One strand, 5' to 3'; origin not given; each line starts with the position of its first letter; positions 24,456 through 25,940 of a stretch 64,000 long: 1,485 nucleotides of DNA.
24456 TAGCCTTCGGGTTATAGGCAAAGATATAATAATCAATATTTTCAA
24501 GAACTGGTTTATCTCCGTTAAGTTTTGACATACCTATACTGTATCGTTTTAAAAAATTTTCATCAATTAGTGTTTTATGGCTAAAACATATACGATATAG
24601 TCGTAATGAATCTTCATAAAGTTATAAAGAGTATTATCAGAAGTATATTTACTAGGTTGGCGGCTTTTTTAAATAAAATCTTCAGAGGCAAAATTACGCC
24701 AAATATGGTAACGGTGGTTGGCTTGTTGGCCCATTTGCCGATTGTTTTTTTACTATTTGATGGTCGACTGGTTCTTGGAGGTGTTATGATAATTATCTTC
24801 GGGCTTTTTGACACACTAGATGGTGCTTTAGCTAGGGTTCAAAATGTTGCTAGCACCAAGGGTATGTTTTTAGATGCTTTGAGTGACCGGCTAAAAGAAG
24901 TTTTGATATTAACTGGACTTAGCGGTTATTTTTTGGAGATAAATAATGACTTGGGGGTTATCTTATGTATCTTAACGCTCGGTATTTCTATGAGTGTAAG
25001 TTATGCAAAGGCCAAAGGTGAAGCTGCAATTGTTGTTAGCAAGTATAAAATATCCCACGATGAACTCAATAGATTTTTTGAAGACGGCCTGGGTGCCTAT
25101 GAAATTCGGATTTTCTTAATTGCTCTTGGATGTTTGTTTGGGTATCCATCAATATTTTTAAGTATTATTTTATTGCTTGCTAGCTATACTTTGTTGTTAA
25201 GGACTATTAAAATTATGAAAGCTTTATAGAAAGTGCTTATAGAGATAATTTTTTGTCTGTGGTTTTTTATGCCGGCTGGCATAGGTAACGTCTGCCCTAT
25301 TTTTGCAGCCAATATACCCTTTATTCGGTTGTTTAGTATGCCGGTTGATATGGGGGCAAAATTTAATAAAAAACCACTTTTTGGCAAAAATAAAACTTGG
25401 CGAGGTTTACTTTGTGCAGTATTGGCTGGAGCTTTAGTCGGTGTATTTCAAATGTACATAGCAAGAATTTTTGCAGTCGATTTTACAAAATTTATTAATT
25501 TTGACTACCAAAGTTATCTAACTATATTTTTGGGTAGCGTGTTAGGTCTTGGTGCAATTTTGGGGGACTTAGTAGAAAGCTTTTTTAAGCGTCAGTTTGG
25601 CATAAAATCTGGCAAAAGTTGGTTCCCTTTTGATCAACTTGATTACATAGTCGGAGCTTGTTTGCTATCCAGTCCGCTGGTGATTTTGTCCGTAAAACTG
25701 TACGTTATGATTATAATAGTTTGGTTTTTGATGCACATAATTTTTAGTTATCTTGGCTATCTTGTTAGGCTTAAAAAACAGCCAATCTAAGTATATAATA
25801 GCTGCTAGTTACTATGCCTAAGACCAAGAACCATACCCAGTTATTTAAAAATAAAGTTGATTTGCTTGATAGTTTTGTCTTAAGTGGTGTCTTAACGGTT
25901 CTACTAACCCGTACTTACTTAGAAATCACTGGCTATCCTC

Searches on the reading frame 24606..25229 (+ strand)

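Call 39: search_protein_families(library=pfam, proteins=[window:24606-25229:+], max_evalue=0.001)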
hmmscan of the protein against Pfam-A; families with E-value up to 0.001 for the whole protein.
window:24606-25229:+ (207 aa): 1 family
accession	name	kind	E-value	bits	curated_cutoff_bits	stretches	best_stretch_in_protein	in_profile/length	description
PF01066.26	CDP-OH_P_transf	-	2.6e-14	54.3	22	1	30-164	2-120/152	CDP-alcohol phosphatidyltransferase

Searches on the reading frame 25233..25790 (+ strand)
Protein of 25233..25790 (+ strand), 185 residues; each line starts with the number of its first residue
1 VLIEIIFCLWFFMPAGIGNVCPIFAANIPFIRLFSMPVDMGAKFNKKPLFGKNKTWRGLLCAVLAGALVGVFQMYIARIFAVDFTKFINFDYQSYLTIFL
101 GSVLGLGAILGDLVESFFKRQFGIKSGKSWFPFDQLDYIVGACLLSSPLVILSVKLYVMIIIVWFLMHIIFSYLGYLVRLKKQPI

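Call 39: search_protein_families(library=pfam, proteins=[window:25233-25790:+], max_evalue=0.001)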
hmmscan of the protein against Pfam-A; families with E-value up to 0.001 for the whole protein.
window:25233-25790:+ (185 aa): 2 families
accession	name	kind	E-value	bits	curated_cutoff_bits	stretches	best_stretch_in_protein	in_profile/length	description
PF01864.22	CarS-like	-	6e-27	95.2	22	1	5-182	5-172/175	CDP-archaeol synthase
PF01148.25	CTP_transf_1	-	1.6e-10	41.7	24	1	53-125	169-231/264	Cytidylyltransferase family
